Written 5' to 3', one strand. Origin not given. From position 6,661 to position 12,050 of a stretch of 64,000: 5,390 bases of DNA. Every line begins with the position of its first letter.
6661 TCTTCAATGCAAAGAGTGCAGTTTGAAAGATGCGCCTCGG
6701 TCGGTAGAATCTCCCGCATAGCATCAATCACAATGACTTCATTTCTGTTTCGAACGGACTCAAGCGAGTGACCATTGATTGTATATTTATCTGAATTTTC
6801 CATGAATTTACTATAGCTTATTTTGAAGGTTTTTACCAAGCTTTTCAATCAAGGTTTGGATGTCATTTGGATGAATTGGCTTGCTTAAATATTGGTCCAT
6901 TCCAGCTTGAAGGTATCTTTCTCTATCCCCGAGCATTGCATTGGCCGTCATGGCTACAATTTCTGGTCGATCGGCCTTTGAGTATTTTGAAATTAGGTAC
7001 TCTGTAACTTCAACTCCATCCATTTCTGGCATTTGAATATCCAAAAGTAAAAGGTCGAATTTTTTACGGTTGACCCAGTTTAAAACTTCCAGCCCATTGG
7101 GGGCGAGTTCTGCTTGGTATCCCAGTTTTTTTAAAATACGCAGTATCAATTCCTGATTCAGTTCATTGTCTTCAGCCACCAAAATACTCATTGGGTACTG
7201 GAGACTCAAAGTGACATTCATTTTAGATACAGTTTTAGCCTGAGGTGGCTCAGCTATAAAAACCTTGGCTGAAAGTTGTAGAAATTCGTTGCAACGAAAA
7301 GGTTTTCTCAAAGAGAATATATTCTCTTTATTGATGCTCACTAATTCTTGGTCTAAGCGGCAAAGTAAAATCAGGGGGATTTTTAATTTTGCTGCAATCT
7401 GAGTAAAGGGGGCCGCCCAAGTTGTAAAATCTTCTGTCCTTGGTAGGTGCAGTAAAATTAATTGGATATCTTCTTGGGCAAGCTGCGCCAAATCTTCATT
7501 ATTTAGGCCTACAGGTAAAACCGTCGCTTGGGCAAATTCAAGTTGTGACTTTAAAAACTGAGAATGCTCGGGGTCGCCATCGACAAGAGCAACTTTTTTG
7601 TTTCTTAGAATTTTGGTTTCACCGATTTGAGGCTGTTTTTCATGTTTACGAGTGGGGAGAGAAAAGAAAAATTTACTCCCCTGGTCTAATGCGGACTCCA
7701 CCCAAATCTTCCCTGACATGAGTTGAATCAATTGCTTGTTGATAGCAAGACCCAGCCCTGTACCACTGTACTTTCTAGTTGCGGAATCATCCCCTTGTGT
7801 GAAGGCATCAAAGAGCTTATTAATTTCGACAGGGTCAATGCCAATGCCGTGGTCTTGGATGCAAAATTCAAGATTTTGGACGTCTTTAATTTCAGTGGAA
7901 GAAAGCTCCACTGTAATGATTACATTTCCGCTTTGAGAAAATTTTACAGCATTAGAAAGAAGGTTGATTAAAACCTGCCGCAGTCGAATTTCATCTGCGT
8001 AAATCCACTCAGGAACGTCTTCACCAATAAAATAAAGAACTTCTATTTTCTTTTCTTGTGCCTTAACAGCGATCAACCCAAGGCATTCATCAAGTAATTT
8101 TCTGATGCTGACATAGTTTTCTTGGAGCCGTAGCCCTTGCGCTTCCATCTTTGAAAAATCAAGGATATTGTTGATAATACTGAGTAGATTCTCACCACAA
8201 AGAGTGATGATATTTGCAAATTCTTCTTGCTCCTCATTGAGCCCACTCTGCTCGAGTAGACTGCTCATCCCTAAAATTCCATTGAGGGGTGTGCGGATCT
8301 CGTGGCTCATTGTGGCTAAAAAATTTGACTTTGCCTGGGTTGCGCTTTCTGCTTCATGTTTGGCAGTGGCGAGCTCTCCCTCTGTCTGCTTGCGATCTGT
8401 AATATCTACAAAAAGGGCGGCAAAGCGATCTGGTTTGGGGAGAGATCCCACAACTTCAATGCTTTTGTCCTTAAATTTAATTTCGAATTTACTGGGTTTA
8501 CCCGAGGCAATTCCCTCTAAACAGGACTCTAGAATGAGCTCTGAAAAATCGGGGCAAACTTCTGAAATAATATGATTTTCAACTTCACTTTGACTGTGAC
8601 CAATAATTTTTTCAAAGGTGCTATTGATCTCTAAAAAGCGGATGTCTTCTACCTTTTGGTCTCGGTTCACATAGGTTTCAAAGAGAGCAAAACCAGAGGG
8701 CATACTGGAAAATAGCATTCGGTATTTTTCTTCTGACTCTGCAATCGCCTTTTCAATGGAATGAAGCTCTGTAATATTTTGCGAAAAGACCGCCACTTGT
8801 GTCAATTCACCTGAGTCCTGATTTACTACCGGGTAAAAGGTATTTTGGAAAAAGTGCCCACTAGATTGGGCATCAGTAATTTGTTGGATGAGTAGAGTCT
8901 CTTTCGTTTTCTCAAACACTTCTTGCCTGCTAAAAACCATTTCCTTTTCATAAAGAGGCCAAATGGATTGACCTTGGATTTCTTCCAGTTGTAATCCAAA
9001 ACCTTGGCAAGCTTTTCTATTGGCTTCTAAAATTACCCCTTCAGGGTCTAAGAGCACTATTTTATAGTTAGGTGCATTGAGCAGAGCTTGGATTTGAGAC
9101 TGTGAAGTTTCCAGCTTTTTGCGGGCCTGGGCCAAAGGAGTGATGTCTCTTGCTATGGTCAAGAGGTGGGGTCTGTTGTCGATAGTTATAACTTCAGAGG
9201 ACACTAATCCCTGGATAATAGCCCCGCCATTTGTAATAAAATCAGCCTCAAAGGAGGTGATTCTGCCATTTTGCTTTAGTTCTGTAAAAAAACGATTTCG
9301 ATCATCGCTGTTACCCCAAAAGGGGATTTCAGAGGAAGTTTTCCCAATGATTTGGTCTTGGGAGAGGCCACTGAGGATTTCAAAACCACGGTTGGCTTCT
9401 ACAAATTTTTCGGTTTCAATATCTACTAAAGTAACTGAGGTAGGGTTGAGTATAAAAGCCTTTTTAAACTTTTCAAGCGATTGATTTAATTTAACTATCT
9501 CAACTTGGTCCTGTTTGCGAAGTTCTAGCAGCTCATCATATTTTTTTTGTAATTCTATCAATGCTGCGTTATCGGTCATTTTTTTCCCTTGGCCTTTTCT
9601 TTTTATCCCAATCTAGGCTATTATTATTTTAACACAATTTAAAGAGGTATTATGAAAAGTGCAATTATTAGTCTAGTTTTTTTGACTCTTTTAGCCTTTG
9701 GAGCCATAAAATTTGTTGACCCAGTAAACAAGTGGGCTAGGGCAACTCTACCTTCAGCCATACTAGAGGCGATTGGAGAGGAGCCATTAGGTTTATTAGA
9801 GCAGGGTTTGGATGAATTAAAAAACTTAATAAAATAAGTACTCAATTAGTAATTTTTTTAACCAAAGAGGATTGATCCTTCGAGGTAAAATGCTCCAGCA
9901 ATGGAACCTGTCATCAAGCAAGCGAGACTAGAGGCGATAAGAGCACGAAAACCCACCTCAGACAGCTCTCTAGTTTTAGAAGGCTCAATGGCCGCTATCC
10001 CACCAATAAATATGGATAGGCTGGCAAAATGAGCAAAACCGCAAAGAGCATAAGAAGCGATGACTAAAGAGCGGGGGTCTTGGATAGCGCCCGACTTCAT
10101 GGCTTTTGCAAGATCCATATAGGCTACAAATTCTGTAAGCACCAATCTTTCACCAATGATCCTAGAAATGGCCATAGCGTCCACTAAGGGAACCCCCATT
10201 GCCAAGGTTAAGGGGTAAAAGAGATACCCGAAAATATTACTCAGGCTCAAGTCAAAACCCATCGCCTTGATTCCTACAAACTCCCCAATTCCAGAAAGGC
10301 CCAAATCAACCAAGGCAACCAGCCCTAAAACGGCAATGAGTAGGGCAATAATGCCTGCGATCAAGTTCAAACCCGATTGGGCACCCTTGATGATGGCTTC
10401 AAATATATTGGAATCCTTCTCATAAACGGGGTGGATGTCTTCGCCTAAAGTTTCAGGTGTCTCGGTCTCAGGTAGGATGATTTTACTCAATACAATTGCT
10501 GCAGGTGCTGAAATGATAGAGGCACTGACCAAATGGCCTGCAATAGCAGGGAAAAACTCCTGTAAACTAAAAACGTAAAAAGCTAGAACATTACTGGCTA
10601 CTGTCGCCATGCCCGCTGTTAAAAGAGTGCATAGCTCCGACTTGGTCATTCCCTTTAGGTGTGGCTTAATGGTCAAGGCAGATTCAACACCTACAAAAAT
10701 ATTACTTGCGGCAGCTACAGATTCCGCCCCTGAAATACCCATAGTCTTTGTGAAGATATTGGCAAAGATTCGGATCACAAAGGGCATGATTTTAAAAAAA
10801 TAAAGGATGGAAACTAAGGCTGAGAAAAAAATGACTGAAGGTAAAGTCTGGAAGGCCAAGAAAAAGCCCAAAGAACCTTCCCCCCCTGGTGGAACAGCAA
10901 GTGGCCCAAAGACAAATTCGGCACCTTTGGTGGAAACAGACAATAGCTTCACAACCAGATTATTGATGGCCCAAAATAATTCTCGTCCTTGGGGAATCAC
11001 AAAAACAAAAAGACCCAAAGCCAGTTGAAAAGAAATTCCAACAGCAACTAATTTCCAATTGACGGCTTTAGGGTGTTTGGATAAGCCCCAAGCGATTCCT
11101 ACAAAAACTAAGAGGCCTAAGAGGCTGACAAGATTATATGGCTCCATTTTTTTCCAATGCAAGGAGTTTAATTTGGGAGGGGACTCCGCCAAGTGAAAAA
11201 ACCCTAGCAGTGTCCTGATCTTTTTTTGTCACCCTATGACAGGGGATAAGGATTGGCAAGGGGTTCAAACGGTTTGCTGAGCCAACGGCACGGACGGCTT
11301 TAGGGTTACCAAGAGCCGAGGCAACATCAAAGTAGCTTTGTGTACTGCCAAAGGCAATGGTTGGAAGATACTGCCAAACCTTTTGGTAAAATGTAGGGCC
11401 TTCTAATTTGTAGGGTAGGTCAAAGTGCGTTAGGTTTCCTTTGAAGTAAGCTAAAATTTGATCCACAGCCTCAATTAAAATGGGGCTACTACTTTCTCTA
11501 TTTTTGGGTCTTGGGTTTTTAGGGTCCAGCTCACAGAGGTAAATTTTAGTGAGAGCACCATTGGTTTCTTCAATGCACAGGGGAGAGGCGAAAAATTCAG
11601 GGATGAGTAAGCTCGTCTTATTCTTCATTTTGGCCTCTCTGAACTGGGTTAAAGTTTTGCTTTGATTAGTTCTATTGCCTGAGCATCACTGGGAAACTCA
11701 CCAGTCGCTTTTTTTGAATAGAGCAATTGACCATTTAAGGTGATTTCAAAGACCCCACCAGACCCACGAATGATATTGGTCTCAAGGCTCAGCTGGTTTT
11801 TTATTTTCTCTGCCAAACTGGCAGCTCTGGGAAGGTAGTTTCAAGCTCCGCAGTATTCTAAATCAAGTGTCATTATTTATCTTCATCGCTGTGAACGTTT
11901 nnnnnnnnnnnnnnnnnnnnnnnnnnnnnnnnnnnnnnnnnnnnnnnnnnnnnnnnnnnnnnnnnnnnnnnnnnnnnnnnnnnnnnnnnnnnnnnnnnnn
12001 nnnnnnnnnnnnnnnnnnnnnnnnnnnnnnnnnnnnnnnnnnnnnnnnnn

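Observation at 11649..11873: Hidden SelW/Rdx-family selenoprotein gene with an in-frame UGA (YCGAU motif)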

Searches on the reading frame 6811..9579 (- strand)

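Call 22: search_protein_families(library=pfam, proteins=[window:6811-9579:-], max_evalue=0.00001)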
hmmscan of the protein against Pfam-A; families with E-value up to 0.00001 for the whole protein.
window:6811-9579:- (922 aa): 7 families
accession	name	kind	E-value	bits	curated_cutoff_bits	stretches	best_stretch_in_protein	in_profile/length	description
PF02518.31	HATPase_c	-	7.2e-29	100.9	26.4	1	529-644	2-110/111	Histidine kinase-, DNA gyrase B-, and HSP90-like ATPase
PF00072.30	Response_reg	-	2.9e-28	98.7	30.2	1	799-911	1-110/111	Response regulator receiver domain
PF00512.31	HisKA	-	1.8e-21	76.3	26.9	1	416-480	1-65/66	His Kinase A (phospho-acceptor) domain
PF13426.13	PAS_9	-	1.3e-18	67.6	27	2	49-147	4-102/103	PAS domain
PF00989.32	PAS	-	6.3e-15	55.6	22.6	0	46-146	11-113/113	PAS fold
PF13188.13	PAS_8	-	6.9e-13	48.4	21.8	0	284-350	1-55/65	PAS domain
PF08448.16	PAS_4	-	4.6e-10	40.2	23.1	0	174-273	8-109/110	PAS fold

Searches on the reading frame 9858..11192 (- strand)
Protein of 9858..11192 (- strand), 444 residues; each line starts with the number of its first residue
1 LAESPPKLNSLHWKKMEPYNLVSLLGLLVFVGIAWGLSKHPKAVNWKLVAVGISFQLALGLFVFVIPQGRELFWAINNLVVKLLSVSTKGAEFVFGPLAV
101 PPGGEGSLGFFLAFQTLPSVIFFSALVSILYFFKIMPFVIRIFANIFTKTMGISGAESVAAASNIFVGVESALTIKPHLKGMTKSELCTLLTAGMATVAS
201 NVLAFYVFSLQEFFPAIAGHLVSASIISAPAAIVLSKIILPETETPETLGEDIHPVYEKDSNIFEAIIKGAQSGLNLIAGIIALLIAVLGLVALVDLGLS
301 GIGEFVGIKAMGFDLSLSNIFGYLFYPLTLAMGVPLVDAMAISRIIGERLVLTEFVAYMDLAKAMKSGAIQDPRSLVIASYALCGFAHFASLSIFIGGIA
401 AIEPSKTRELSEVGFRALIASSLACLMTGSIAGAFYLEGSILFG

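Call 22: search_protein_families(library=pfam, proteins=[window:9858-11192:-], max_evalue=0.00001)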
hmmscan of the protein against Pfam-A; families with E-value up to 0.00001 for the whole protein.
window:9858-11192:- (444 aa): 3 families
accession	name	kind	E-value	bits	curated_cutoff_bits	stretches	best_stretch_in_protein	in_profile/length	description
PF07662.18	Nucleos_tra2_C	-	3.2e-64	216.9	32.3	1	220-433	1-213/213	Na+ dependent nucleoside transporter C-terminus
PF01773.25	Nucleos_tra2_N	-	2.4e-22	79.7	27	1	25-98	1-74/74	Na+ dependent nucleoside transporter N-terminus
PF07670.19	Gate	-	4.6e-12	46.8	29.6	1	114-210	2-101/104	Nucleoside recognition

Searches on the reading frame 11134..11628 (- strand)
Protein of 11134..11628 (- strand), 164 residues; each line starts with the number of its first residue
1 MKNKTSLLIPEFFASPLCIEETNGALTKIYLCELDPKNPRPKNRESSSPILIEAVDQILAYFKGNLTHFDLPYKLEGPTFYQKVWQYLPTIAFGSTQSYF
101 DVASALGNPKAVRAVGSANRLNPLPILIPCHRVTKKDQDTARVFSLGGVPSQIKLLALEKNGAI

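Call 22: search_protein_families(library=pfam, proteins=[window:11134-11628:-], max_evalue=0.00001)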
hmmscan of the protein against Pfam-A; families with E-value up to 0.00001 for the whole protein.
window:11134-11628:- (164 aa): 1 family
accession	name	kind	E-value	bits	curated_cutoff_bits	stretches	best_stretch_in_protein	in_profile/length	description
PF01035.26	DNA_binding_1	-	4.7e-24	84.5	27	1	80-160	2-80/81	6-O-methylguanine DNA methyltransferase, DNA binding domain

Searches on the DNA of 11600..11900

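Call 71: search_rna_families(source=window, start=11600, end=11900, threshold=evalue, max_evalue=10)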
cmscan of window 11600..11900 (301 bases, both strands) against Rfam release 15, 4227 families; matches with E-value up to 10: 5.
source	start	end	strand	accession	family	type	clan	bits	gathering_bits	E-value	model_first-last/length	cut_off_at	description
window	11852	11900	+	RF02545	SSU_trypano_mito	Gene; rRNA;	CL00111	18.9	60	0.063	1-49/623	3'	Trypanosomatid mitochondrial small subunit ribosomal RNA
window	11840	11891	-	RF01277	snoU54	Gene; snRNA; snoRNA; CD-box;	CL00008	14.5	35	2.9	1-67/67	no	Small nucleolar RNA U54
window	11847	11894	-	RF02539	SNOR75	Gene; snRNA; snoRNA; CD-box;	-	14.2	50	6.9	1-87/87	no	Plant small nucleolar RNA SNOR75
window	11845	11890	-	RF01144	sR17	Gene; snRNA; snoRNA; CD-box;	-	11.3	36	3.1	1-55/55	no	Small nucleolar RNA sR17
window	11845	11890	-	RF01122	sR39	Gene; snRNA; snoRNA; CD-box;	-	10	50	4.2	1-56/56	no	Small nucleolar RNA sR39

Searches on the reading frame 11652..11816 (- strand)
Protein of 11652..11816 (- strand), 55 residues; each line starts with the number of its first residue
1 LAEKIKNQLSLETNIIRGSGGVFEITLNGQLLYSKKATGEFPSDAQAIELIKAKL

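Call 5: search_protein_families(library=pfam, proteins=[window:11652-11816:-], max_evalue=1)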
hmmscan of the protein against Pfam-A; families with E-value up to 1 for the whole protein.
seq(55 aa): 1 family
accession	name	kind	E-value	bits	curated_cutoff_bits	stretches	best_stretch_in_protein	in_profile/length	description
PF10262.15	Rdx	-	2.6e-10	40.8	22.6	1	6-52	28-73/74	Rdx family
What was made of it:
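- It alone still matches Pfam Rdx at E=2.6e-10 (call 5).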
